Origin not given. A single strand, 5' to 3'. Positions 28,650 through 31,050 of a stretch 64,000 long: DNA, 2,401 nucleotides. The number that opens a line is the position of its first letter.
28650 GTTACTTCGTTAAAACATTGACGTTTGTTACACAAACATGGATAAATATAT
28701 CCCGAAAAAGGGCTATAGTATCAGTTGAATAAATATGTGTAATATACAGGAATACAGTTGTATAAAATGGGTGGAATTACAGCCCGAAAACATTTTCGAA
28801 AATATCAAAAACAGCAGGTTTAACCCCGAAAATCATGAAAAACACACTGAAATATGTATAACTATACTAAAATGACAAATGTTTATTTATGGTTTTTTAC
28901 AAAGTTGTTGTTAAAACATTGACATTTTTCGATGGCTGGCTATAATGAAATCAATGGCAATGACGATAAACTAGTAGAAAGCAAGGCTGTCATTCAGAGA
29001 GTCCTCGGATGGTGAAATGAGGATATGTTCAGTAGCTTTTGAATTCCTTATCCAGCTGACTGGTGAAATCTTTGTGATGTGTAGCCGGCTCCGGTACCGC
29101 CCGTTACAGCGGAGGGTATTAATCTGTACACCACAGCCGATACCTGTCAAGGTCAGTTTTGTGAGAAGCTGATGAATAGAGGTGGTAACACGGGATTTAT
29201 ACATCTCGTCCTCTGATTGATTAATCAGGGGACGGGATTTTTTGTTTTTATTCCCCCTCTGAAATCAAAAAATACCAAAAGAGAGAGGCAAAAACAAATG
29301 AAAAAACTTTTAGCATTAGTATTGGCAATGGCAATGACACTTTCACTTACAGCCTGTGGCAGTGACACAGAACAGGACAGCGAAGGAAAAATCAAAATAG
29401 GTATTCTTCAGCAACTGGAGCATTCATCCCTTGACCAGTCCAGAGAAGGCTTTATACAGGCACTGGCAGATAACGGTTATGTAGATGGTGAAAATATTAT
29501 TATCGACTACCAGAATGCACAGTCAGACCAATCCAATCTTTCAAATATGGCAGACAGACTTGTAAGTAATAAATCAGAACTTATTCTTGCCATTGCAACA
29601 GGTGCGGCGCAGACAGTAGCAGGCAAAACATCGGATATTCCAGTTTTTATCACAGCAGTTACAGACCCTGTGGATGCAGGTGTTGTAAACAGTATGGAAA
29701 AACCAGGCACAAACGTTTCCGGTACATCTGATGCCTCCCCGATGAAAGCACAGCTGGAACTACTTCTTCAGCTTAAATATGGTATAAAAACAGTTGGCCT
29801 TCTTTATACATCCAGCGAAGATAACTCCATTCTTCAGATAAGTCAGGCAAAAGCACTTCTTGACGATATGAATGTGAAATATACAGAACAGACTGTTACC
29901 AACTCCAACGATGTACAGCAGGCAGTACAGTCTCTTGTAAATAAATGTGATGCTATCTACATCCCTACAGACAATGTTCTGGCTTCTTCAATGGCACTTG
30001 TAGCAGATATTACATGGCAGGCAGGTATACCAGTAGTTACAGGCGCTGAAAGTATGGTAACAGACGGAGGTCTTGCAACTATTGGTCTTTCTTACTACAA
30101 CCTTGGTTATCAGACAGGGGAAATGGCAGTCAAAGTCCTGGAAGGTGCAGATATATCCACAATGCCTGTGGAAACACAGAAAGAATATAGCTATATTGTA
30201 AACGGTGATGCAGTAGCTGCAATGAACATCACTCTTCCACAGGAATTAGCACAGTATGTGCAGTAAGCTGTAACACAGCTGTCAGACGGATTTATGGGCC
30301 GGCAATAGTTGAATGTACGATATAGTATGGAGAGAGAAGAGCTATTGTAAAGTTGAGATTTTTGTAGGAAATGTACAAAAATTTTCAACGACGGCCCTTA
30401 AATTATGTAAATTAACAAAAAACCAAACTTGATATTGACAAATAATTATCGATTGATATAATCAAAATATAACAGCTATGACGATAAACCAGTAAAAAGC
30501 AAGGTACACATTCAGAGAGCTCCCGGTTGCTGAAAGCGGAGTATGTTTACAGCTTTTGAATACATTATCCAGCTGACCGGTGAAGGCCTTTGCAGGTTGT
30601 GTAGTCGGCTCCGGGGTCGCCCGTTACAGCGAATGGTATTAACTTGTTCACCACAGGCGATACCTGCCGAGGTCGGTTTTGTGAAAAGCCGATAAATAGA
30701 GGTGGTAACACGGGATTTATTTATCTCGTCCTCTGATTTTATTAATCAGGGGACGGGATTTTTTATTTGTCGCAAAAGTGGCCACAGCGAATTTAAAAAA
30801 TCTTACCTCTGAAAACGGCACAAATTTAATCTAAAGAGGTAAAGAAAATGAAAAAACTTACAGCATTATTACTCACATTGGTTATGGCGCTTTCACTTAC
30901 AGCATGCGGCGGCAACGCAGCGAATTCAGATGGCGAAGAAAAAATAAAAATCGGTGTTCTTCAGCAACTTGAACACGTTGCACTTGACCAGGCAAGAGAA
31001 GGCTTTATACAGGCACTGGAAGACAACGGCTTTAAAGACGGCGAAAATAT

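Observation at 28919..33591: Two tandem T-box leaders with different specifier codons (UUC / UAC) gate paralogous binding proteins that share one permease/ATPase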

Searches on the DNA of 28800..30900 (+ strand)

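Call 4: search_rna_families(source=window, start=28800, end=30900, threshold=evalue, max_evalue=0.01, show_alignments=3)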
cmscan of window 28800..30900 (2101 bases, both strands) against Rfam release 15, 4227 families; matches with E-value up to 0.01: 2.
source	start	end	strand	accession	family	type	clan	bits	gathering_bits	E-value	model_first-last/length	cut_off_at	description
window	30469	30736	+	RF00230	T-box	Cis-reg; leader;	-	95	93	4.7e-21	1-219/219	no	T-box leader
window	28951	29216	+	RF00230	T-box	Cis-reg; leader;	-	87.7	93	3.6e-19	1-219/219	no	T-box leader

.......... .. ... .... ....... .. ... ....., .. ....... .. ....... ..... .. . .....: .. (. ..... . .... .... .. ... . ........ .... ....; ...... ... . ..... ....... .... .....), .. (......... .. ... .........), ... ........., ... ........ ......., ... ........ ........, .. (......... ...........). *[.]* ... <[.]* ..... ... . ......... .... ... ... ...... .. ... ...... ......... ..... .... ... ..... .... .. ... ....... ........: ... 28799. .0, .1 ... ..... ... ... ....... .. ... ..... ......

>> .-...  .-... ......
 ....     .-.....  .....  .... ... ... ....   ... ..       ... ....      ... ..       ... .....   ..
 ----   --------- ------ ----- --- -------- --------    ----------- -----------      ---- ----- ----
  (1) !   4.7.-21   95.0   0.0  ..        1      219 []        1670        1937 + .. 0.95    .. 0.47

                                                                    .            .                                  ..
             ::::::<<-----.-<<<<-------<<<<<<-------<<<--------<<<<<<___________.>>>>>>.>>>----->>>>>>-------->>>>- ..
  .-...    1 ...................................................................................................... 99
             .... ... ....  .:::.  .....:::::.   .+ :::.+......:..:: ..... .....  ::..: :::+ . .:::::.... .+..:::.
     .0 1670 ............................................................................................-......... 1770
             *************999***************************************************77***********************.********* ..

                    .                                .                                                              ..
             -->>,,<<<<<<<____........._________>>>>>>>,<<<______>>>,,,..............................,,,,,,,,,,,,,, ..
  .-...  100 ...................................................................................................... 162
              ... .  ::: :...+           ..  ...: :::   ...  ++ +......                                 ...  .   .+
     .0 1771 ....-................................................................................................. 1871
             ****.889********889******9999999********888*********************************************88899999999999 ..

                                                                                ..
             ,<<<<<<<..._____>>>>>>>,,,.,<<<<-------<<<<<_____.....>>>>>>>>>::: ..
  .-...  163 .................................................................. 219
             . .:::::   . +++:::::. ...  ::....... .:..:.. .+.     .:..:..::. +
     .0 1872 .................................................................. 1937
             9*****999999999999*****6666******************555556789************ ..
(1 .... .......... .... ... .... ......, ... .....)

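Call 24: search_rna_families(sources=[L001, L002, L004, L005], threshold=evalue, max_evalue=0.0001, show_alignments=0)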
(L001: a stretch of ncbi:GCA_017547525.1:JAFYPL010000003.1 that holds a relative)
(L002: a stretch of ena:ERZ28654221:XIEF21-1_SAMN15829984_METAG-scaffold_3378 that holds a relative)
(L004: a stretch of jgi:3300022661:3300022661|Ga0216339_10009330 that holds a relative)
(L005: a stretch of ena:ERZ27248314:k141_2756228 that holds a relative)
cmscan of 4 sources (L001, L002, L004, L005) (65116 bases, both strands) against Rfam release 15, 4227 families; matches with E-value up to 0.0001: 18.
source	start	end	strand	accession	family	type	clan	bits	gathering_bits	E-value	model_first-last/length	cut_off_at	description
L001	12734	12955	+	RF00230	T-box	Cis-reg; leader;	-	121.8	93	1.9e-26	1-219/219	no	T-box leader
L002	14226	14444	+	RF00230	T-box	Cis-reg; leader;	-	118.1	93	1.7e-25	1-219/219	no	T-box leader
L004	7664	7928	+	RF00230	T-box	Cis-reg; leader;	-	95.8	93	9.6e-20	1-219/219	no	T-box leader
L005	4883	5147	+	RF00230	T-box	Cis-reg; leader;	-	95.8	93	9.6e-20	1-219/219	no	T-box leader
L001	6538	6805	+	RF00230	T-box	Cis-reg; leader;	-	95.3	93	1.2e-19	1-219/219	no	T-box leader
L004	9171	9435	+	RF00230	T-box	Cis-reg; leader;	-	95.3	93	1.3e-19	1-219/219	no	T-box leader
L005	6390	6654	+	RF00230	T-box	Cis-reg; leader;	-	95.3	93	1.3e-19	1-219/219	no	T-box leader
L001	9027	9293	+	RF00230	T-box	Cis-reg; leader;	-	92.6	93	6.1e-19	1-219/219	no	T-box leader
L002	10181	10447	+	RF00230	T-box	Cis-reg; leader;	-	90.5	93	2.2e-18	1-219/219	no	T-box leader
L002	7657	7921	+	RF00230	T-box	Cis-reg; leader;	-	83.3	93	1.5e-16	1-219/219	no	T-box leader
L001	12313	12396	+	RF00005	tRNA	Gene; tRNA;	CL00001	61.7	29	6.1e-11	1-71/71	no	tRNA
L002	13523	13606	+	RF00005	tRNA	Gene; tRNA;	CL00001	61.7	29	6.2e-11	1-71/71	no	tRNA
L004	12430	12513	+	RF00005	tRNA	Gene; tRNA;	CL00001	61.7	29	6.1e-11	1-71/71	no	tRNA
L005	9649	9732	+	RF00005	tRNA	Gene; tRNA;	CL00001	61.7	29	6.1e-11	1-71/71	no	tRNA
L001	12450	12538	+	RF00005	tRNA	Gene; tRNA;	CL00001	53.4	29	1.2e-08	1-71/71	no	tRNA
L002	13661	13749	+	RF00005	tRNA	Gene; tRNA;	CL00001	53.4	29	1.2e-08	1-71/71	no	tRNA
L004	12577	12665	+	RF00005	tRNA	Gene; tRNA;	CL00001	53.4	29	1.2e-08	1-71/71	no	tRNA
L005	9796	9884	+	RF00005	tRNA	Gene; tRNA;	CL00001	53.4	29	1.2e-08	1-71/71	no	tRNA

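Call 38: search_rna_families(sources=[L061, L015, L016, L018, L009, L013, L011, L012, L035, L054, L073, L017, L026, L029, L033, L037], threshold=gathering)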
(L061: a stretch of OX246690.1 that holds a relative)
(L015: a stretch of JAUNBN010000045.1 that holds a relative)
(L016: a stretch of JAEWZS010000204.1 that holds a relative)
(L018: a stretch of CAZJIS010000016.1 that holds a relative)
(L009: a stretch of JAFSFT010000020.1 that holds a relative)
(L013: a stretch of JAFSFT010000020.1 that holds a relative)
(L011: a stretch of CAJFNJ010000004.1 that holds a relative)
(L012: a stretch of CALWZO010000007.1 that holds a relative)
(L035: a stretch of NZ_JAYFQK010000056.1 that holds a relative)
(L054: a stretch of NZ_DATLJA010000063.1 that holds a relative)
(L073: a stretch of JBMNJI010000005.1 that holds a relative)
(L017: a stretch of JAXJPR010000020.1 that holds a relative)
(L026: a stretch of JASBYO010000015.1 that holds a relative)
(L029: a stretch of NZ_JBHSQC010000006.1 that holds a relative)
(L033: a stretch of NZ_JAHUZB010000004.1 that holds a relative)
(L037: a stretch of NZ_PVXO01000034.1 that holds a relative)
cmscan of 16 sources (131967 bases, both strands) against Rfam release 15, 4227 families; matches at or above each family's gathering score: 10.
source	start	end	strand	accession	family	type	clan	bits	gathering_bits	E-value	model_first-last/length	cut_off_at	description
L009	3691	3940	+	RF00230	T-box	Cis-reg; leader;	-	117.8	93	4.1e-25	1-219/219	no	T-box leader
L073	3444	3695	+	RF00230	T-box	Cis-reg; leader;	-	113.6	93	4.8e-24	1-219/219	no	T-box leader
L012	3666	3919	+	RF00230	T-box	Cis-reg; leader;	-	101.9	93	5e-21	1-219/219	no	T-box leader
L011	3681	3941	+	RF00230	T-box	Cis-reg; leader;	-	98.6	93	3.5e-20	1-219/219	no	T-box leader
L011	5179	5442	+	RF00230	T-box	Cis-reg; leader;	-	96.2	93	1.5e-19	1-219/219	no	T-box leader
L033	3790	3965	+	RF02863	sRNA_2410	Gene; sRNA;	-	82.9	61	1.1e-11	1-196/196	no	Enterococcus sRNA 2410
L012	7382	7455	-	RF00005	tRNA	Gene; tRNA;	CL00001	69.9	29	6.7e-13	1-71/71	no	tRNA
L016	3852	3937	+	RF00005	tRNA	Gene; tRNA;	CL00001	53.2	29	2.8e-08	1-71/71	no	tRNA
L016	3980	4054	+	RF01706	Gut-1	Gene; sRNA;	-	52.7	50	3.1e-07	1-77/77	no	Gut-1 RNA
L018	8809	8888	+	RF00005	tRNA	Gene; tRNA;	CL00001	39.8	29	0.00013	1-65/71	3'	tRNA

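Call 40: search_rna_families(sources=[L073, L015, L035, L054, L016, L018, L013], threshold=evalue, max_evalue=0.00001, show_alignments=8)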
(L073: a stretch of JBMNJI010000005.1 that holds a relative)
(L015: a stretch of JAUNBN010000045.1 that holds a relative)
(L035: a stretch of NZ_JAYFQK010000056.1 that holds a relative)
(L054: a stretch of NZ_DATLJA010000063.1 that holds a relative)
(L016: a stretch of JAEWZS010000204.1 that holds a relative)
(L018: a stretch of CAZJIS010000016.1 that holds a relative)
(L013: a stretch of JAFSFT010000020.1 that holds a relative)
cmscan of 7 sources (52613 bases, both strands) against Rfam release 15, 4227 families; matches with E-value up to 0.00001: 10.
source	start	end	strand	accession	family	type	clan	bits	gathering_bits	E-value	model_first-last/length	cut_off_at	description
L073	3444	3695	+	RF00230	T-box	Cis-reg; leader;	-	113.6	93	1.9e-24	1-219/219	no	T-box leader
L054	3660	3904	+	RF00230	T-box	Cis-reg; leader;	-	90.4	93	1.8e-18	1-219/219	no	T-box leader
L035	3618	3862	+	RF00230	T-box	Cis-reg; leader;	-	87.4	93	1.1e-17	1-219/219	no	T-box leader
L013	3663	3923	+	RF00230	T-box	Cis-reg; leader;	-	85.1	93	4.3e-17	1-219/219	no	T-box leader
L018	3520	3761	+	RF00230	T-box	Cis-reg; leader;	-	76.9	93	5.6e-15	1-219/219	no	T-box leader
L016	555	797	+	RF00230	T-box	Cis-reg; leader;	-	75.8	93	1e-14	1-219/219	no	T-box leader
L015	752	1022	+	RF00230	T-box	Cis-reg; leader;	-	70.8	93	2e-13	1-219/219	no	T-box leader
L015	1244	1517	+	RF00230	T-box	Cis-reg; leader;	-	69.8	93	3.7e-13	1-219/219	no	T-box leader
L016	3852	3937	+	RF00005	tRNA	Gene; tRNA;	CL00001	53.2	29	1.1e-08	1-71/71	no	tRNA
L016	3980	4054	+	RF01706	Gut-1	Gene; sRNA;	-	52.7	50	1.2e-07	1-77/77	no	Gut-1 RNA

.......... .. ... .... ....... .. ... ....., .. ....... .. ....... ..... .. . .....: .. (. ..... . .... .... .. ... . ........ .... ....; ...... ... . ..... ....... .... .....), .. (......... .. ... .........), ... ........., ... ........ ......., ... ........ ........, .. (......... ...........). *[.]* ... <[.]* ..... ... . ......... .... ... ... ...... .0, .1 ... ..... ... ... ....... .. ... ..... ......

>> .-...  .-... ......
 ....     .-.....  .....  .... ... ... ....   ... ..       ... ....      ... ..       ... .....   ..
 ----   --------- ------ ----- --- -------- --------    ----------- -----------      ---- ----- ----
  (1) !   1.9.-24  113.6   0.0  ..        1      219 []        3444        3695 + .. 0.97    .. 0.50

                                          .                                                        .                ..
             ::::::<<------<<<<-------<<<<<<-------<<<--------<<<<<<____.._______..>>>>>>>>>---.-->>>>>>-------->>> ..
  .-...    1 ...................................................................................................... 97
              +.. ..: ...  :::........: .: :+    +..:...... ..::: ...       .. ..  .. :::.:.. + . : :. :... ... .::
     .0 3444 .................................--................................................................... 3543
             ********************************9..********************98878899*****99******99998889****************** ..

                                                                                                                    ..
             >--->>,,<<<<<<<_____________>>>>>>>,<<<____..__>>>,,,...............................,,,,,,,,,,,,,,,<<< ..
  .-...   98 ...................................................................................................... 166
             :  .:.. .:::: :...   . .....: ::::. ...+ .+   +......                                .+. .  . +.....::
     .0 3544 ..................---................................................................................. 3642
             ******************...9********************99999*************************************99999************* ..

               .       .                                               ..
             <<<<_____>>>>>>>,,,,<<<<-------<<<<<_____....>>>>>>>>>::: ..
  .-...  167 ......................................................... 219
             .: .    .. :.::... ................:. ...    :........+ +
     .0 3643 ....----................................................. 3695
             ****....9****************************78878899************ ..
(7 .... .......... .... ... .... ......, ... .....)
